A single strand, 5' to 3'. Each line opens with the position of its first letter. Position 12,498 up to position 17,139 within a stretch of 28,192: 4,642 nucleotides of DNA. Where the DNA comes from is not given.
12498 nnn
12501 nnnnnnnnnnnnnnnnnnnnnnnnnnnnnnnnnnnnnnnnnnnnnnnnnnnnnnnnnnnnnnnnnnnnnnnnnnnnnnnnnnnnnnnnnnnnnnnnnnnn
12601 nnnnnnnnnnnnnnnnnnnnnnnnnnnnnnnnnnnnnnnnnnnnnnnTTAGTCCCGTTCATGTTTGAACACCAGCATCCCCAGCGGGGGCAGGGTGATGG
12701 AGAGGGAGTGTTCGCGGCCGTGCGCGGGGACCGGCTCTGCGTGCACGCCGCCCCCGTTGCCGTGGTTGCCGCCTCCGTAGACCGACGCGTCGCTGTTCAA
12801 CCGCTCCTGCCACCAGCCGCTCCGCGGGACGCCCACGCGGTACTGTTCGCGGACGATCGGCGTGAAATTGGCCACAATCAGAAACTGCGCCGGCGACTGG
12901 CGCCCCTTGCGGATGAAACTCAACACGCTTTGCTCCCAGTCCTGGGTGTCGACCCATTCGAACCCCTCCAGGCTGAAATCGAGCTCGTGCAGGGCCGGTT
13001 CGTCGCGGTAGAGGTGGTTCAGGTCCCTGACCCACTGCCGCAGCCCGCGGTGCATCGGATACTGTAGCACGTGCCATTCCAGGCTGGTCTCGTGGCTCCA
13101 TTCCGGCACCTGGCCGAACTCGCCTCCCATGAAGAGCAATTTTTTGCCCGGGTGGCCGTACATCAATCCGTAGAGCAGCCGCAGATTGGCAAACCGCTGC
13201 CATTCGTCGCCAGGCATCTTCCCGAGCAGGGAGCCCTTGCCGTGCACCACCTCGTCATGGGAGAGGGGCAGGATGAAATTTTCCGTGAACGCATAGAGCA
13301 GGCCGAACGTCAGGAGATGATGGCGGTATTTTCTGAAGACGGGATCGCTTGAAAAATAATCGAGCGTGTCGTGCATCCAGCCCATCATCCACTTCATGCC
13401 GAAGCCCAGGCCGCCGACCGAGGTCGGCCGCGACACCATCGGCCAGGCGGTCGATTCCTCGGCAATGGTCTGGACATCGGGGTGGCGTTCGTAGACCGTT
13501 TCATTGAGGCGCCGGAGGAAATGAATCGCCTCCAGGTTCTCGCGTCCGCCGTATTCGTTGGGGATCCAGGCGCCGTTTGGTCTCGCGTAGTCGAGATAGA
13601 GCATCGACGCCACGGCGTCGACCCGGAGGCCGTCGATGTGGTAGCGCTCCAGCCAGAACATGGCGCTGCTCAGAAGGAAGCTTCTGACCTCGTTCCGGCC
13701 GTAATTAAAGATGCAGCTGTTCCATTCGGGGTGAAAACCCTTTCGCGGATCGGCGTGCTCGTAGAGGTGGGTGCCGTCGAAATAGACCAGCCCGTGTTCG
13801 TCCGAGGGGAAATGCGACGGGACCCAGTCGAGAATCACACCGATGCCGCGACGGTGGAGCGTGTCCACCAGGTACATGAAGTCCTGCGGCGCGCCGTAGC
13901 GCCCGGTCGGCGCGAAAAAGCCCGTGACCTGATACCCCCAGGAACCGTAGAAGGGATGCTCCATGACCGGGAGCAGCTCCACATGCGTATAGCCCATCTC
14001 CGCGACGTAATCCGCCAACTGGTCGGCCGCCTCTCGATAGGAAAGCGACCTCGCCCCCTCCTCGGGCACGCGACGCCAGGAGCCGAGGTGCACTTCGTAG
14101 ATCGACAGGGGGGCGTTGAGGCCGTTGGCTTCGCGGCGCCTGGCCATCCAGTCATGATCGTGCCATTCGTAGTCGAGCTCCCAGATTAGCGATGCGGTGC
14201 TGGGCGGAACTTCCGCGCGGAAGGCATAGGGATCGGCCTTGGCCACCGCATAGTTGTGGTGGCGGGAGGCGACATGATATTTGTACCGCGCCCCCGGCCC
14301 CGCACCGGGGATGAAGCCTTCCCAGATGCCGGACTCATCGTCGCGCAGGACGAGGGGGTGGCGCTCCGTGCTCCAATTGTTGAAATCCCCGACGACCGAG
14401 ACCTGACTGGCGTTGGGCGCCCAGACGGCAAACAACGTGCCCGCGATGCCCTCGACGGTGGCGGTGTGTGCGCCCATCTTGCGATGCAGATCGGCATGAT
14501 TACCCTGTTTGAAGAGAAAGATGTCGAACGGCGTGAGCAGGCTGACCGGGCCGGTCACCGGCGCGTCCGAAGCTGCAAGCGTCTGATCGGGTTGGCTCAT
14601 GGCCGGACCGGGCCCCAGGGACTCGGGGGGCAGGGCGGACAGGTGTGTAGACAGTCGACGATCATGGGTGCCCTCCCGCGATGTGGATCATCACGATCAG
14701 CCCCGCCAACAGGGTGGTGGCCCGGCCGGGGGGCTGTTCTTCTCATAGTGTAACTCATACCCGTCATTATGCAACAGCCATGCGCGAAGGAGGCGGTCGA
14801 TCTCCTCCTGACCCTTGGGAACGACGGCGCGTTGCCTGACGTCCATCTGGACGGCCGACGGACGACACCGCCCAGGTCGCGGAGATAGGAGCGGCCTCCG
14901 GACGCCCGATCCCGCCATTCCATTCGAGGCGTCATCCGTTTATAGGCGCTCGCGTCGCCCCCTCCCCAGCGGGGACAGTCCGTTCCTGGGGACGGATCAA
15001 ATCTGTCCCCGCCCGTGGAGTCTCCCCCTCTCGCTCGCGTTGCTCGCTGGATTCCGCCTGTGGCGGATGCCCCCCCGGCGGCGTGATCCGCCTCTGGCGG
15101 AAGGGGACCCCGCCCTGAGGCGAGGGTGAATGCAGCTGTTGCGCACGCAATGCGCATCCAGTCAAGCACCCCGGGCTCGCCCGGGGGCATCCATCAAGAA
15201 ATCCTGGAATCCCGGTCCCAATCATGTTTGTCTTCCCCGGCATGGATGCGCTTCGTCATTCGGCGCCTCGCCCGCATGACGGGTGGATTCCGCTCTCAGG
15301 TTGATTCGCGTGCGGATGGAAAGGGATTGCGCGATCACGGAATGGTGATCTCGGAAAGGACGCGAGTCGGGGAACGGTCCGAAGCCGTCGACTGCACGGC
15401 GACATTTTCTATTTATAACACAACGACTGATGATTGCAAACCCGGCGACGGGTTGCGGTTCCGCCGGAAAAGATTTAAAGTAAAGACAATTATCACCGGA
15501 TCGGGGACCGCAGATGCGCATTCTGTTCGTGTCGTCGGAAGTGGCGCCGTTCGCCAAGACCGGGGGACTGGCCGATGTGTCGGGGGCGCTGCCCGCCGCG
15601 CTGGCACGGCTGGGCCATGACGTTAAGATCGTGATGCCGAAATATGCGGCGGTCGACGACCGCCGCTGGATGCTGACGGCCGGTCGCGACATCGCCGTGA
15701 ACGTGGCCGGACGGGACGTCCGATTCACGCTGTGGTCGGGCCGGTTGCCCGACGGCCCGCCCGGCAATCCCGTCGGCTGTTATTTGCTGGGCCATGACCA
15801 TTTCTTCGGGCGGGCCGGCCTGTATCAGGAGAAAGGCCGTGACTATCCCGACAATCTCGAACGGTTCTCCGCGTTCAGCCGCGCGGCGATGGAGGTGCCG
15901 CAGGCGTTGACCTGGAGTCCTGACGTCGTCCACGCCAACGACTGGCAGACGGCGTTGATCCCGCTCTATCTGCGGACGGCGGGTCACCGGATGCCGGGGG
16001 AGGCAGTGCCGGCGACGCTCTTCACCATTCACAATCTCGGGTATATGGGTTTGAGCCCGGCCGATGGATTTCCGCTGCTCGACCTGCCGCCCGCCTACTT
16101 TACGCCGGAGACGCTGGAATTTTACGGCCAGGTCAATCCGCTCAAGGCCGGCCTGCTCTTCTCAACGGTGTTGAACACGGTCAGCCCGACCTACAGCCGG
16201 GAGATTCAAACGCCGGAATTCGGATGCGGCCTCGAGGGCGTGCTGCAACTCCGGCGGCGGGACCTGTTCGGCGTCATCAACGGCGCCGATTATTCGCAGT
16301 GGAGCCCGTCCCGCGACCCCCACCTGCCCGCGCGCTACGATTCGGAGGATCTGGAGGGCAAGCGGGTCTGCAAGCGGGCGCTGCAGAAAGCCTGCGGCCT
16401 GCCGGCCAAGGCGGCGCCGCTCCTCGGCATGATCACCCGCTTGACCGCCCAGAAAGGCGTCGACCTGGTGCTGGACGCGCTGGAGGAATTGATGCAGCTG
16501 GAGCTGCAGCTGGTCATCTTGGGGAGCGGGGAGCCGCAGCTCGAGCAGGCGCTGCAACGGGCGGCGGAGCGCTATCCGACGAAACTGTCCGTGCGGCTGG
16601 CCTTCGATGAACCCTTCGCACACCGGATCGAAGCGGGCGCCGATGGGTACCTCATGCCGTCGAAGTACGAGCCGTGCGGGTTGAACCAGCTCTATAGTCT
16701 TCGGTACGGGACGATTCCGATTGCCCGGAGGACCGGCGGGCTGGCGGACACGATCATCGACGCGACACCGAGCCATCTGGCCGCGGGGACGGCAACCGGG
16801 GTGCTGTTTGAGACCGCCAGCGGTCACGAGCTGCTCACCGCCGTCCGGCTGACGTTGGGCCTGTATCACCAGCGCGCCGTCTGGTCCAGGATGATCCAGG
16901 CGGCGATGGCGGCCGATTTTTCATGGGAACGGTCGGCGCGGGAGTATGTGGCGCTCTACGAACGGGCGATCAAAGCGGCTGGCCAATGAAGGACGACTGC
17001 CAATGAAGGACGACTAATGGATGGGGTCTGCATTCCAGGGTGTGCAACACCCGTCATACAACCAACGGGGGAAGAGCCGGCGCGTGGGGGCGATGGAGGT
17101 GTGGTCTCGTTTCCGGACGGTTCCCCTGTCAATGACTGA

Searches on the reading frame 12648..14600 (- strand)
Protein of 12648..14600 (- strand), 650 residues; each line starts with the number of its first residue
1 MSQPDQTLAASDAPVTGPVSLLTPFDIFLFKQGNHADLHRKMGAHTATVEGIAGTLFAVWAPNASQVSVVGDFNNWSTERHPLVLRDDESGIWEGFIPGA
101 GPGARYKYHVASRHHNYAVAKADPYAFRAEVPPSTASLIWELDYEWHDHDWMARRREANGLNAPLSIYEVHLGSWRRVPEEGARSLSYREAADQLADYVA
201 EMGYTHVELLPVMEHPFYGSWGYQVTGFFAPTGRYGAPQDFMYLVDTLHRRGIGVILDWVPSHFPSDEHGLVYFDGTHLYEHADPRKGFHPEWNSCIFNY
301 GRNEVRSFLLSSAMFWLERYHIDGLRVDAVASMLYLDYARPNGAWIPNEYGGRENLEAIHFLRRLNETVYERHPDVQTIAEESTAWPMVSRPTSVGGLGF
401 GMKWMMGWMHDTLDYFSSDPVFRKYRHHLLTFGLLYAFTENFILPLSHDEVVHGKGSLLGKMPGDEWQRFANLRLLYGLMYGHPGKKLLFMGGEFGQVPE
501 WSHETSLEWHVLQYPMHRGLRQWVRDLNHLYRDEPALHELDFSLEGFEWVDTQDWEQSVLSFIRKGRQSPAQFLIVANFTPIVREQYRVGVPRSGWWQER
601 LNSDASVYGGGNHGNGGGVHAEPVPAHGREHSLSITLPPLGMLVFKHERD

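Call 7: search_protein_families(library=pfam, proteins=[window:12648-14600:-])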
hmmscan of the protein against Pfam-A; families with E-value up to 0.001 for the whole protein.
window:12648-14600:- (650 aa): 4 families
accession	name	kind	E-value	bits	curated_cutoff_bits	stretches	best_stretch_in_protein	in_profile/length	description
PF02806.24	Alpha-amylase_C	-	1.1e-23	83.9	21.2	1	549-648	1-95/95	Alpha amylase, C-terminal all-beta domain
PF02922.24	CBM_48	-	1.6e-21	76.8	22.4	1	41-126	1-83/83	Carbohydrate-binding module 48 (Isoamylase N-terminal domain)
PF00128.31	Alpha-amylase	-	6.6e-17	62.3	22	2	197-270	26-97/446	Alpha amylase, catalytic domain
PF22019.2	GlgB_N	-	1.7e-05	25.2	27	1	29-125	7-94/94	alpha-1,4-glucan branching enzyme GlgB, N-terminal domain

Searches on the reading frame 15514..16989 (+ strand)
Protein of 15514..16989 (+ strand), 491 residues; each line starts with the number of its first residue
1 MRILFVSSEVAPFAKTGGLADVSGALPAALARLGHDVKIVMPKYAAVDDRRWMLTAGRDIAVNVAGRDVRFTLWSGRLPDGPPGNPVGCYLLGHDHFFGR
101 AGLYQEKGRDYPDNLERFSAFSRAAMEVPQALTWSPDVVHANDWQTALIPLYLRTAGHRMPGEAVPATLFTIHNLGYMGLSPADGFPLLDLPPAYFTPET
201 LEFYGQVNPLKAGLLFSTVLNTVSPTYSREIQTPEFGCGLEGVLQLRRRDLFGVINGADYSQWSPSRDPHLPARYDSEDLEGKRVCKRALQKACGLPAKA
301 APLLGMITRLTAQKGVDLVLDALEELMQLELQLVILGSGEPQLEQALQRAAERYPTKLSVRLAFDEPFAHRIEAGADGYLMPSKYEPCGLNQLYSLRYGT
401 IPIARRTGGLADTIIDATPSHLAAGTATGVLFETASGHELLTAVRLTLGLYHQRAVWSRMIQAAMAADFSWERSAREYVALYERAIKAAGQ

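Call 7: search_protein_families(library=pfam, proteins=[window:15514-16989:+])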
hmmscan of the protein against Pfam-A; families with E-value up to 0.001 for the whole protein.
window:15514-16989:+ (491 aa): 6 families
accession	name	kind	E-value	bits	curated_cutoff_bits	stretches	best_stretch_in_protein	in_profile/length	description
PF08323.17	Glyco_transf_5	-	6.3e-81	272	22.7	1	2-245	1-238/239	Starch synthase catalytic domain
PF00534.26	Glycos_transf_1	-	1.6e-13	51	26.4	1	301-450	15-158/172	Glycosyl transferases group 1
PF13692.12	Glyco_trans_1_4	-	4.8e-10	40.3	27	1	302-436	2-128/142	Glycosyl transferases group 1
PF20706.3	GT4-conflict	-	5.2e-09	36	26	1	306-477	202-384/385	Family 4 Glycosyltransferase in conflict systems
PF13579.12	Glyco_trans_4_4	-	5.4e-05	24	29.7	1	17-176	1-105/158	Glycosyl transferase 4-like domain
PF13439.12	Glyco_transf_4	-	0.00016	22.2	28.5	0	17-176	2-107/170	Glycosyltransferase Family 4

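Call 22: find_related_loci(query=window:15514-16989:+, collection=genome_contigs, flank=3000)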
Query window:15514-16989:+ (491 aa) in genome_contigs; peptide patterns used: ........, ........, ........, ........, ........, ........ (x = any residue, [..] = any of these).
599 stretches matched a pattern (row limit reached: there are more); 579 encode a relative of the query (tblastn E <= 1e-3); the best 80 are kept; 80 distinct loci.
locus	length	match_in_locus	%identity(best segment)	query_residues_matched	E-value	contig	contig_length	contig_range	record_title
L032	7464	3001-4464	84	1-488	0e+0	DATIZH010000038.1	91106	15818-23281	MAG TPA_asm: Nitrospiria bacterium isolate SMAG_U15296 k141_1382847, whole genome shotgun sequence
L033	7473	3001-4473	78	1-491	0e+0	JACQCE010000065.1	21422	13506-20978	MAG: Nitrospirae bacterium isolate NC_groundwater_960_Pr1_S-0.2um_63_62 Montesol18-Sp2_coassembly_scaffold_324078, whole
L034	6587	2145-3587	67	1-486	0e+0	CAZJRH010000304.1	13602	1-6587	MAG TPA_asm: uncultured Nitrospirota bacterium isolate binchicken_co165_31 genome assembly, contig: k141_483325, whole g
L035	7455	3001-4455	55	1-490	2e-168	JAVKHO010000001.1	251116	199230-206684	MAG: Candidatus Tepidifontimicrobium thermophilum isolate HHBFW-2_201803_bins_14 HHBFW-2_201803_bins_14_scaffold_1, whol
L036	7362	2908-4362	53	1-490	1e-159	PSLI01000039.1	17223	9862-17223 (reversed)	MAG: Candidatus Sysuimicrobiota bacterium isolate ERB_18_2 NODE_1047_length_17223_cov_3.583158, whole genome shotgun seq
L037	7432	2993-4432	51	1-487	3e-154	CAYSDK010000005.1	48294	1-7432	MAG TPA_asm: uncultured bacterium isolate binchicken_co292_127 genome assembly, contig: NODE_14_length_48294_cov_41.8743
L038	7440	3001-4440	48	1-486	1e-152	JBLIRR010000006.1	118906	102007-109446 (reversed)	MAG: bacterium isolate MF1_201910_bin_226 MF1_201910_bin_226_scaffold_6, whole genome shotgun sequence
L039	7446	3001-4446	48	1-487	3e-149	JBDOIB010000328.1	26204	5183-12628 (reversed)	MAG: Thermodesulfobacteriota bacterium isolate TC202112_Ori_Bins020 k147_456394, whole genome shotgun sequence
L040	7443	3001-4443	48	1-486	3e-149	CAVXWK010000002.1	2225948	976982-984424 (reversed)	MAG: uncultured delta proteobacterium isolate MFD04492.bin.2.7 genome assembly, contig: contig_9170, whole genome shotgu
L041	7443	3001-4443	46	1-487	2e-148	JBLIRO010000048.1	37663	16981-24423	MAG: bacterium isolate MG1_202111_bin_529 MG1_202111_bin_529_scaffold_48, whole genome shotgun sequence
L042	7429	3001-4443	45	1-487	6e-147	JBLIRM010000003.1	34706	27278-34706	MAG: bacterium isolate MG2_202303_bin_300 MG2_202303_bin_300_scaffold_3, whole genome shotgun sequence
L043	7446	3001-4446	46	1-487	2e-146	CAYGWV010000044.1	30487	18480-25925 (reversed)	MAG TPA_asm: uncultured Syntrophaceae bacterium isolate ERP119294_co2_516 genome assembly, contig: k141_4940511, whole g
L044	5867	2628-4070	46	1-487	4e-147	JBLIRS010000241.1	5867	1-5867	MAG: bacterium isolate MF1_201704_bin_296 MF1_201704_bin_296_scaffold_241, whole genome shotgun sequence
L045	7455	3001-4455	46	1-490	2e-146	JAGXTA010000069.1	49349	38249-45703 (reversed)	MAG: Deltaproteobacteria bacterium isolate CROMO_BS_46_3 c_000000295047, whole genome shotgun sequence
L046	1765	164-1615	48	1-486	1e-157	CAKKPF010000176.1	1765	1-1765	Candidatus Brocadiaceae bacterium isolate Hainich-H41-bin245-1 genome assembly, contig: H41-bin245_1_Hain_H41_02um_R2_85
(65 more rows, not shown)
